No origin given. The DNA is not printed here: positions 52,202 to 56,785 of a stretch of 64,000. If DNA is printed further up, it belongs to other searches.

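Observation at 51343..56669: Giant double-activase fusion protein apparently co-transcribed with a WYL-domain regulator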

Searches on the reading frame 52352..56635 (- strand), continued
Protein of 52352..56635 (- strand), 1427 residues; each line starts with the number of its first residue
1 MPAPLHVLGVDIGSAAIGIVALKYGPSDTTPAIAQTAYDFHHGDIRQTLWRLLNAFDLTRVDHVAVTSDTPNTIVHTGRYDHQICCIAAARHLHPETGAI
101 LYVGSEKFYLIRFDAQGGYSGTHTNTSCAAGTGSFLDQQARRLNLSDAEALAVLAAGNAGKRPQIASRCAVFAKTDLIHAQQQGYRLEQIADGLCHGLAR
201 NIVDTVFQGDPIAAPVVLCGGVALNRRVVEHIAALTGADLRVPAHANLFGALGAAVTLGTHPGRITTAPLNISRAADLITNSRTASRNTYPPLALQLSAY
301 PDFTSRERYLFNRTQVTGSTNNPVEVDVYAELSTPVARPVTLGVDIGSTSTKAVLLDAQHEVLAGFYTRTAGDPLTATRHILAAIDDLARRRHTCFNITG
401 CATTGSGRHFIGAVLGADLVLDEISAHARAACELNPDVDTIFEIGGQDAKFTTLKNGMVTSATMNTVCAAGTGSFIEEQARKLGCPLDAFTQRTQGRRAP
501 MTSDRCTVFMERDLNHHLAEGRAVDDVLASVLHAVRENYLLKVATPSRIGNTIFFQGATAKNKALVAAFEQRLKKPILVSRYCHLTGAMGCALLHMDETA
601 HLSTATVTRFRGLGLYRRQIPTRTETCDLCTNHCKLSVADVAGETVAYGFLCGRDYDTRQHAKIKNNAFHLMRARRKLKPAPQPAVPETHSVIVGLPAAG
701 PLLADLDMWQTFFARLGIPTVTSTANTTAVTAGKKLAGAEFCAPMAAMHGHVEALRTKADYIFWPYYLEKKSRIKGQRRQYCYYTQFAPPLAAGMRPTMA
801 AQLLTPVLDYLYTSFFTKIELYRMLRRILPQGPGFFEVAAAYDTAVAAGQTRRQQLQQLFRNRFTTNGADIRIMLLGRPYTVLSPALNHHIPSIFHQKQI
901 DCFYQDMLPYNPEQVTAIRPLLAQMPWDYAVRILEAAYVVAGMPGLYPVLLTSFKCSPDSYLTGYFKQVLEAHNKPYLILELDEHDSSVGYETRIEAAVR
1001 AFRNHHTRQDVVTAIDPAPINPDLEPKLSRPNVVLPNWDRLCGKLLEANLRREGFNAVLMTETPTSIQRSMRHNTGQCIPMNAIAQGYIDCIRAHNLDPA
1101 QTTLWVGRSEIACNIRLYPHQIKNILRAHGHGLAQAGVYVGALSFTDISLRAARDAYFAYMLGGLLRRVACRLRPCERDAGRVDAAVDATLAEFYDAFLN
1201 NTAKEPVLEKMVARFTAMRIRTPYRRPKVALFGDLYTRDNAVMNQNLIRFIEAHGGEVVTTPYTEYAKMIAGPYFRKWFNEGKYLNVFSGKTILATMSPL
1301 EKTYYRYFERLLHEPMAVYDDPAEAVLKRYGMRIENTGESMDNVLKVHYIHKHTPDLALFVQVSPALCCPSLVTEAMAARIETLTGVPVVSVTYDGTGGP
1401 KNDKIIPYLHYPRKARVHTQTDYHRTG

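Call 19: find_related_loci(query=A1, collection=genome_contigs, flank=10000)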
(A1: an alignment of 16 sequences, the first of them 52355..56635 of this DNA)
Query A1 (1427 aa) in genome_contigs; peptide patterns used: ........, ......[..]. (x = any residue, [..] = any of these).
600 stretches matched a pattern (row limit reached: there are more); 598 encode a relative of the query (tblastn E <= 1e-3); the best 80 are kept; 80 distinct loci.
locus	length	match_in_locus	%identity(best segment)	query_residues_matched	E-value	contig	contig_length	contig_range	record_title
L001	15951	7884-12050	52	7-1414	0e+0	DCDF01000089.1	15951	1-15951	MAG TPA_asm: Syntrophaceae bacterium UBA1062 UBA1062_contig_458, whole genome shotgun sequence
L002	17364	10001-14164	48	1-1409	0e+0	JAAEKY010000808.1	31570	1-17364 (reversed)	MAG: Desulfobacteraceae bacterium isolate Bco_6 BcoG_CONTIG3097188, whole genome shotgun sequence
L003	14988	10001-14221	48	6-1423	0e+0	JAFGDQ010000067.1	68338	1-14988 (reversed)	MAG: Spirochaetes bacterium isolate Zod_Metabat.1181 k87_7613825, whole genome shotgun sequence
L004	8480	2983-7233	47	1-1416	0e+0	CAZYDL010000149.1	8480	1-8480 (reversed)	MAG TPA_asm: uncultured Desulfobacula sp. isolate SRP141559_co1_222 genome assembly, contig: NODE_5116_length_8480_cov_8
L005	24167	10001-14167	48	1-1409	0e+0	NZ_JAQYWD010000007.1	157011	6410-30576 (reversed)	MAG: Desulfobacula sp. isolate LigF6_bin14 NODE_38_length_157011_cov_3.122307, whole genome shotgun sequence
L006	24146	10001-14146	48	7-1409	0e+0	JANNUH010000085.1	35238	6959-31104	MAG: Desulfobacterales bacterium isolate SOY_30_metabat_237 SOY_30_k141_2859000, whole genome shotgun sequence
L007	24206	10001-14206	48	7-1422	0e+0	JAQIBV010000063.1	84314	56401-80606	MAG: Spirochaetes bacterium isolate GH29 k119_191107, whole genome shotgun sequence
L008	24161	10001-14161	47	5-1414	0e+0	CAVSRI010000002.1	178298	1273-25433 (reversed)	MAG: uncultured delta proteobacterium isolate MFD01476.bin.2.138 genome assembly, contig: contig_111503, whole genome sh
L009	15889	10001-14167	48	7-1414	0e+0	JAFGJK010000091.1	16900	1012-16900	MAG: Spirochaetes bacterium isolate Zod_Metabat.271 k87_8264803, whole genome shotgun sequence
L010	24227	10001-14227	57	7-1420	0e+0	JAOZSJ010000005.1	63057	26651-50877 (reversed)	MAG: Desulfobacterales bacterium isolate GMC6.metabat2.155 GMC6_133_length_63057_cov_14.486048, whole genome shotgun seq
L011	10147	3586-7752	46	7-1410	0e+0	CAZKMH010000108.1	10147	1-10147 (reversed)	MAG TPA_asm: uncultured Rikenellaceae bacterium isolate binchicken_co259_326 genome assembly, contig: NODE_5043_length_1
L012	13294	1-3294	54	89-1415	0e+0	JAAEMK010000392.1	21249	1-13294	MAG: Desulfobacteraceae bacterium isolate Bse_4 BseG_CONTIG923807, whole genome shotgun sequence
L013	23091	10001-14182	45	5-1413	0e+0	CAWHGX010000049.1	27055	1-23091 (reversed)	MAG: uncultured Bacteroidales bacterium isolate MFD00709.bin.2.55 genome assembly, contig: contig_49986, whole genome sh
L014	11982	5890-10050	45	6-1409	0e+0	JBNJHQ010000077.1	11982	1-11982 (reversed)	MAG: Bacteroidota bacterium isolate Y22_0dBSd3.bin.43 NODE_4932_length_11982_cov_8.305563, whole genome shotgun sequence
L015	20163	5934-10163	54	7-1425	0e+0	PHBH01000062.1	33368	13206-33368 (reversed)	MAG: Deltaproteobacteria bacterium HGW-Deltaproteobacteria-15 Ig3397_v2_scaffold_751, whole genome shotgun sequence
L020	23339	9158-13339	47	1-1413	0e+0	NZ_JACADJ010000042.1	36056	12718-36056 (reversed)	Desulfobacter latus strain AcRS2 NODE_83_length_36056_cov_34.592391, whole genome shotgun sequence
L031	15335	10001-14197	31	8-1427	0e+0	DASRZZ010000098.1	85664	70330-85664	MAG TPA_asm: Syntrophales bacterium isolate SMAG_U15336 k141_5002818, whole genome shotgun sequence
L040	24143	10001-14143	30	8-1396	6e-153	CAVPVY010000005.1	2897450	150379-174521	MAG: uncultured Planctomycetota bacterium isolate MFD09964.bin.1.59 genome assembly, contig: contig_4244, whole genome s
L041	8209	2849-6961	28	8-1396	2e-153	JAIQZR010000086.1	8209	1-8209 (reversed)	MAG: Candidatus Scalindua sp. isolate OFTM180 OFTM180_85, whole genome shotgun sequence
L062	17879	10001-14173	29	8-1396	4e-148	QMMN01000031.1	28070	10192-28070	MAG: Deltaproteobacteria bacterium isolate B60_G16 B60_Guay16_scaffold_00588, whole genome shotgun sequence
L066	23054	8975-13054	30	8-1396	1e-141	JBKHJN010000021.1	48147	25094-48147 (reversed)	MAG: Desulfobacteraceae bacterium isolate D4M11_8 NODE_247_length_48147_cov_22.644910, whole genome shotgun sequence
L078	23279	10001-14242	28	6-1400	4e-138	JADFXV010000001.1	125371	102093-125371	MAG: Desulfovibrionaceae bacterium isolate nDJH2bin10 nDJH2_bin10_NODE_1_length_125371_cov_42.821852, whole genome shotg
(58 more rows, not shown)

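Call 27: find_encoding_contigs(protein=P0003, flank=6000, max_places=4)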
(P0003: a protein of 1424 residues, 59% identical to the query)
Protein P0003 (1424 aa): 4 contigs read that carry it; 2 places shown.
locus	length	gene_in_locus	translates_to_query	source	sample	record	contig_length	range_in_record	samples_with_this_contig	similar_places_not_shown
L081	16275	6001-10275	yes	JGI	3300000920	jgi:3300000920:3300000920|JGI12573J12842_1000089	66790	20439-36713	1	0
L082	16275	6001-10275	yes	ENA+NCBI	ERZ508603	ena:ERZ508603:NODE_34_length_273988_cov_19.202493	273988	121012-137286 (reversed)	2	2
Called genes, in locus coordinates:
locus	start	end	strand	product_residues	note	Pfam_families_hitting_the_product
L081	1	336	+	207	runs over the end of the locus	-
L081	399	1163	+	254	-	PF03781:FGE-sulfatase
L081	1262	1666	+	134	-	-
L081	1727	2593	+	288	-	PF12710:HAD (weak)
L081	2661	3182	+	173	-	PF12675:DUF3795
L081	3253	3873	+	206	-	PF01810:LysE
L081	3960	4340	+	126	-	-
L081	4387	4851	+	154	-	PF03061:4HBT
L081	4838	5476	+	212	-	-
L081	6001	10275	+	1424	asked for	PF01869:BcrAD_BadFG, PF02782:FGGY_C (faint), PF01869:BcrAD_BadFG, PF09989:DUF2229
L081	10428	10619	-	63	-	-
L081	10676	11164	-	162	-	PF00027:cNMP_binding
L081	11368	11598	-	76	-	-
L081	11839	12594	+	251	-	PF00440:TetR_N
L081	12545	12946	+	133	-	PF02036:SCP2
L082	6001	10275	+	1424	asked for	PF01869:BcrAD_BadFG, PF02782:FGGY_C (faint), PF01869:BcrAD_BadFG, PF09989:DUF2229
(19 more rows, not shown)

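Call 28: find_encoding_contigs(protein=P0002, flank=6000, max_places=3)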
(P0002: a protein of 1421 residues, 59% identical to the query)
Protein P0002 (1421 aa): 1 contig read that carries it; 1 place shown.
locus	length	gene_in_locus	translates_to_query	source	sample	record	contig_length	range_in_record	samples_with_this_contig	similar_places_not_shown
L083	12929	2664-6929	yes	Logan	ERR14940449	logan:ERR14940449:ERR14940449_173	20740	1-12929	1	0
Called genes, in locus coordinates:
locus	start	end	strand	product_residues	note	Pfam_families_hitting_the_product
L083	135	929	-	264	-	PF01925:TauE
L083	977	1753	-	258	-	PF00392:GntR, PF07729:FCD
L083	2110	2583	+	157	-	-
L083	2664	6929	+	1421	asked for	PF01869:BcrAD_BadFG, PF09989:DUF2229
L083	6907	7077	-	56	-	-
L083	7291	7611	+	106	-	-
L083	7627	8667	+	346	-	PF13557:Phenol_MetA_deg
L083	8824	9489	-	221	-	PF03412:Peptidase_C39, PF13529:Peptidase_C39_2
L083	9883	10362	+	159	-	-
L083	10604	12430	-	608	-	-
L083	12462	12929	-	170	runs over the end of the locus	-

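Call 29: find_related_loci(query=window:52355-56635:-, collection=metagenome_contigs, flank=6000)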
Query window:52355-56635:- (1427 aa) in metagenome_contigs; peptide patterns used: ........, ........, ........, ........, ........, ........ (x = any residue, [..] = any of these).
600 stretches matched a pattern (row limit reached: there are more); 552 encode a relative of the query (tblastn E <= 1e-3); the best 80 are kept; 80 distinct loci.
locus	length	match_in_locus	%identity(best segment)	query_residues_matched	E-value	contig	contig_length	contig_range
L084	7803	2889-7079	55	7-1416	0e+0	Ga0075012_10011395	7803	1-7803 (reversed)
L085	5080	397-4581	54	1-1420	0e+0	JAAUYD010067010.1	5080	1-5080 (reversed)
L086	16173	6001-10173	54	1-1413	0e+0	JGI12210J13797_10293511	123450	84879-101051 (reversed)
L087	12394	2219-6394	54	7-1420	0e+0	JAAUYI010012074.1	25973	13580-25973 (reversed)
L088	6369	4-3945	55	87-1420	0e+0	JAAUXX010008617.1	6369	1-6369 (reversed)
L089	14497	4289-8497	54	7-1413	0e+0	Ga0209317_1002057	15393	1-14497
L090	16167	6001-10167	52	7-1414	0e+0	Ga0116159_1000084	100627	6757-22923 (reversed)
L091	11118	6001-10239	49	5-1414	0e+0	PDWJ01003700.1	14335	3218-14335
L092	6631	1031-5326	47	4-1414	0e+0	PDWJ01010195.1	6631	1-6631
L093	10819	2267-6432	51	7-1414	0e+0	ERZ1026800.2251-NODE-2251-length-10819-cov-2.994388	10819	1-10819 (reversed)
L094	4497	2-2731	55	163-1411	0e+0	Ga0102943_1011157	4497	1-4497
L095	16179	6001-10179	53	7-1413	0e+0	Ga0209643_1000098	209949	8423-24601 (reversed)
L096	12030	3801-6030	47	8-1283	4e-170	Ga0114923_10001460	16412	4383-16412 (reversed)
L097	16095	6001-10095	29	8-1396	4e-158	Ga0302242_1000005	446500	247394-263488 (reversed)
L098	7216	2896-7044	30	8-1403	1e-158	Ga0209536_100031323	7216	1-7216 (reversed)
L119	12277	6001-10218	29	2-1396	5e-145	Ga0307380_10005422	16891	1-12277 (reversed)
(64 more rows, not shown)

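Call 42: search_dna_similar(query=window:52355-56635:-, collection=plasmids, mode=protein, max_evalue=1e-20, max_rows=40)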
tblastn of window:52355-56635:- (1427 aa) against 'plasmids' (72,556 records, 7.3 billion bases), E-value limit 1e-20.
Records with a match: 11; places in all: 13; records where one place covers at least 80% of the query: 0.
Best place of each record, by identity: <60% 11.
By first word of the organism name: Listeria 2; Fusobacterium 2; Collinsella 1; Acetoanaerobium 1; Subdoligranulum 1; Haliovirga 1; Paraclostridium 1; Brevibacillus 1; Monoglobus 1.
By predicted mobility (MOB-suite, as given by PLSDB): non-mobilizable 11.
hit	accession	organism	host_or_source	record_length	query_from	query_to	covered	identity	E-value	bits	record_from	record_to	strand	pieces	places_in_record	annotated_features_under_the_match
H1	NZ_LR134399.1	Listeria monocytogenes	Homo sapiens,Vein blood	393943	9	975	68%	26.6%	5e-70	268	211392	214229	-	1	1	2-hydroxyacyl-CoA dehydratase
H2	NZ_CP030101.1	Listeria monocytogenes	Environment,water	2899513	9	975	68%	26.6%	5e-70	268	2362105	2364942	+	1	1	none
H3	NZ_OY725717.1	Collinsella aerofaciens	-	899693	8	940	65%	27.4%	5e-52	210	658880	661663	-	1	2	2-hydroxyacyl-CoA dehydratase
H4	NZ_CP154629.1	Acetoanaerobium noterae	cell culture,Sludge of a digestion ...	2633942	8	983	68%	25.6%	4e-63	246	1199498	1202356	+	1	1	none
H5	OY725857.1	Subdoligranulum variabile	-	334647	8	984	68%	25.1%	8e-56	223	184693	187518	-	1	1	none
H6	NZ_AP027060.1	Haliovirga abyssi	-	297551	8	769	53%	27.2%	4e-63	246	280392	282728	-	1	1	acyl-CoA dehydratase activase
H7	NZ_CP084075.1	Fusobacterium vincentii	-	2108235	8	765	53%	26.4%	2e-57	228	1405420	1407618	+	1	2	none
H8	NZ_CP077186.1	Fusobacterium animalis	Homo sapiens,resected colorectal tumor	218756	8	765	53%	25.7%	9e-57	226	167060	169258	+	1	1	acyl-CoA dehydratase activase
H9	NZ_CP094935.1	Paraclostridium bifermentans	Homo sapiens,feces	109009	125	599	33%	36.4%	3e-80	301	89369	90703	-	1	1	acyl-CoA dehydratase activase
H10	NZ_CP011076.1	Brevibacillus laterosporus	Oryza sativa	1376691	165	679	36%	24.6%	5e-32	144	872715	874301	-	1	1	none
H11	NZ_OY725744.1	Monoglobus pectinilyticus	-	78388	342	663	23%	33.8%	9e-47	193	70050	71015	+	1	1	acyl-CoA dehydratase activase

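Call 43: get_annotated_region(hit=H1, flank=5000)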
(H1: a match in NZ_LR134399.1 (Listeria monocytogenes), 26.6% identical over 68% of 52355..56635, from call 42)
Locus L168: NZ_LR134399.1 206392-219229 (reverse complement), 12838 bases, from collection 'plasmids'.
description: Listeria monocytogenes strain NCTC7974 plasmid 2, complete sequence
organism: Listeria monocytogenes (NCBI taxid 1639)
taxonomy: Bacteria; Bacillota; Bacilli; Bacillales; Listeriaceae; Listeria; Listeria monocytogenes
host: -; source: Homo sapiens,Vein blood; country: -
typing (MOB-suite, as given by PLSDB): non-mobilizable
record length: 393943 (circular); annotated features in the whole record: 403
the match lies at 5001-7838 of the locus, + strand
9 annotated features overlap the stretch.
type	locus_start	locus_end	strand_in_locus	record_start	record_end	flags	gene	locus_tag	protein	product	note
CDS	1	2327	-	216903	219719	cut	-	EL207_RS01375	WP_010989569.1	sigma-54-dependent transcriptional regulator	-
CDS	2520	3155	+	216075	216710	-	-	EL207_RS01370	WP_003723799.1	FMN-dependent NADH-azoreductase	-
CDS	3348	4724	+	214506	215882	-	-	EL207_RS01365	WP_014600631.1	amino acid permease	GO:0006865 - amino acid transport [Evidence IEA]; GO:0055085 - transmembrane transport [Evidence IEA]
CDS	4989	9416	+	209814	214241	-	-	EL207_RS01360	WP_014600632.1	2-hydroxyacyl-CoA dehydratase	-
CDS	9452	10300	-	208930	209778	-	-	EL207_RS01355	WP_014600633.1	PhzF family phenazine biosynthesis protein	GO:0009058 - biosynthetic process [Evidence IEA]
CDS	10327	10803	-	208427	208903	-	ybaK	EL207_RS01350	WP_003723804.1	Cys-tRNA(Pro) deacylase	GO:0043039 - tRNA aminoacylation [Evidence IEA]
CDS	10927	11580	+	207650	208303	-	-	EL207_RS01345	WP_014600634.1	DUF5105 domain-containing protein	-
CDS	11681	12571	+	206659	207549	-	-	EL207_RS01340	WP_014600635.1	carbon-nitrogen hydrolase family protein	-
CDS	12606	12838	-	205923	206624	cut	-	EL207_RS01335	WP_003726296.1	DUF554 domain-containing protein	-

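Call 44: get_annotated_region(hit=H3, flank=5000)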
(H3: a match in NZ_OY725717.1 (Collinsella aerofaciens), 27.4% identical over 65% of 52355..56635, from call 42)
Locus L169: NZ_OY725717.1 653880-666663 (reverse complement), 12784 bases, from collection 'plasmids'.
description: Collinsella aerofaciens strain Collinsella aerofaciens TSDC17.2-1.1 plasmid 6, complete sequence
organism: Collinsella aerofaciens (NCBI taxid 74426)
taxonomy: Bacteria; Actinomycetota; Coriobacteriia; Coriobacteriales; Coriobacteriaceae; Collinsella; Collinsella aerofaciens
host: -; source: -; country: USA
typing (MOB-suite, as given by PLSDB): non-mobilizable
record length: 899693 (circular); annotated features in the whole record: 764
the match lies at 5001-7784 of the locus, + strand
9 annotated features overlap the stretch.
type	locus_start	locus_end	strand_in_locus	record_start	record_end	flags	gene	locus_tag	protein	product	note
CDS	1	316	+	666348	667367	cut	-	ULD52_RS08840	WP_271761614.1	putative ABC transporter permease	-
CDS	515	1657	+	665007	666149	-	-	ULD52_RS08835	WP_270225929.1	ammonium transporter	GO:0072488 - ammonium transmembrane transport [Evidence IEA]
CDS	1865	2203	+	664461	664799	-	-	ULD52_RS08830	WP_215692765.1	P-II family nitrogen regulator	-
CDS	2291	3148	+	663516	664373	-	-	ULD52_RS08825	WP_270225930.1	HAD family hydrolase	-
CDS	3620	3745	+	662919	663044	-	-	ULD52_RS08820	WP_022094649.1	hypothetical protein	-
CDS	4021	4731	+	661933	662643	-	-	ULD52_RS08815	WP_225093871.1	TetR-like C-terminal domain-containing protein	-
CDS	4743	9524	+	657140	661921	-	-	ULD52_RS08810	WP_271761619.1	2-hydroxyacyl-CoA dehydratase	-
CDS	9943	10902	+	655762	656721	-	-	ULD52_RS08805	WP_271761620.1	3-hydroxyacyl-CoA dehydrogenase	GO:0006631 - fatty acid metabolic process [Evidence IEA]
CDS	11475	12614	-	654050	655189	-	-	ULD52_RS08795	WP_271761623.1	DUF389 domain-containing protein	-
